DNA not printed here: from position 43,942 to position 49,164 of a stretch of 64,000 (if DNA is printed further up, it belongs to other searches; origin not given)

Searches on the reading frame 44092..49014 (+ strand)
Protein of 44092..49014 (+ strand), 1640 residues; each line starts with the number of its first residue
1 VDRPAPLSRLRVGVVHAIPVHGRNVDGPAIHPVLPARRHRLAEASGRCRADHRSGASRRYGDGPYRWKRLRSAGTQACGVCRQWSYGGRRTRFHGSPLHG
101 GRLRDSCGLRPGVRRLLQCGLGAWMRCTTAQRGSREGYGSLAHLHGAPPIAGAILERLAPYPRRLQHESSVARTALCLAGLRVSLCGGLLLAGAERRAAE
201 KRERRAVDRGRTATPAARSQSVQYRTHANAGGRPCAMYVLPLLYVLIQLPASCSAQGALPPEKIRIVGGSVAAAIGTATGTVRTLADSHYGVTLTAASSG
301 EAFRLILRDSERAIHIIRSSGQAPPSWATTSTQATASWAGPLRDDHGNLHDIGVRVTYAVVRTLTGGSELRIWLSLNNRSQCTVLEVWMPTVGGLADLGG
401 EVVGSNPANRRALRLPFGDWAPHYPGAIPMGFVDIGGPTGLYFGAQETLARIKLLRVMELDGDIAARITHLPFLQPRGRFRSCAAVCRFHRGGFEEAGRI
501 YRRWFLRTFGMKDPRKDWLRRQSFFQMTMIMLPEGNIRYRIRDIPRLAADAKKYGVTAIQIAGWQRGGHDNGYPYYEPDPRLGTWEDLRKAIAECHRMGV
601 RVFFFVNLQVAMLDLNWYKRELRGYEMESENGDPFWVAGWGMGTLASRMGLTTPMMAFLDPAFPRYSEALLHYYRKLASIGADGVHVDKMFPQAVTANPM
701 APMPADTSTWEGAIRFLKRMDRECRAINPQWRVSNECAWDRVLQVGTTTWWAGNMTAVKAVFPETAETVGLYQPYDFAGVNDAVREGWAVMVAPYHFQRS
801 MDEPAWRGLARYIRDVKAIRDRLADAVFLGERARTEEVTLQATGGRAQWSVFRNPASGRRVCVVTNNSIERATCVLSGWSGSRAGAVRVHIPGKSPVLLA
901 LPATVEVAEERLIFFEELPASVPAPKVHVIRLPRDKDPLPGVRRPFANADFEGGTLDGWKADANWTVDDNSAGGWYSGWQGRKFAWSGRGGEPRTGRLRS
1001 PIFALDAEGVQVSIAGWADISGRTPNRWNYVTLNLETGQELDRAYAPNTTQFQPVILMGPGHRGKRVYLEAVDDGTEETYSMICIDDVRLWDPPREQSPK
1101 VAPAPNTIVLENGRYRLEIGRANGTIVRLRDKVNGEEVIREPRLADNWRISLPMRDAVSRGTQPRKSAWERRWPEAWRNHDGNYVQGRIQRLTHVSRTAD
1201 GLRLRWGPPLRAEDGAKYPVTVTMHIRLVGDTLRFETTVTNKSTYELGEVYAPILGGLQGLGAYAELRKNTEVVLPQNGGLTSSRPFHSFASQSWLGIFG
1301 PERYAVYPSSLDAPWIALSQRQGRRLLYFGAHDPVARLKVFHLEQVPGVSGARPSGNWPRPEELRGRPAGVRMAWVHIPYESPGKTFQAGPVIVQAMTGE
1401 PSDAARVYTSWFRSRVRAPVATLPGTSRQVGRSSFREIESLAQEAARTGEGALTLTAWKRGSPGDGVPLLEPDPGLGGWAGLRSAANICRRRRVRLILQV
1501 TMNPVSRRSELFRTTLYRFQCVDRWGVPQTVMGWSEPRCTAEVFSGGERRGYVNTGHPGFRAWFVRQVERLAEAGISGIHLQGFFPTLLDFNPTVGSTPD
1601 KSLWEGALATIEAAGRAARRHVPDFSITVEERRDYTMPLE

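Call 50: search_protein_families(library=pfam, proteins=[window:44092-49014:+], max_evalue=0.00001)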
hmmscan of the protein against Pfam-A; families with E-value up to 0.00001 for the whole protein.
window:44092-49014:+ (1640 aa): 1 family
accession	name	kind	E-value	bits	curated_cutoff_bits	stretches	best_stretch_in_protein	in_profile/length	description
PF19773.5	DUF6259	-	1.1e-07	31.7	28.7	1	484-635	6-155/300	Domain of unknown function (DUF6259)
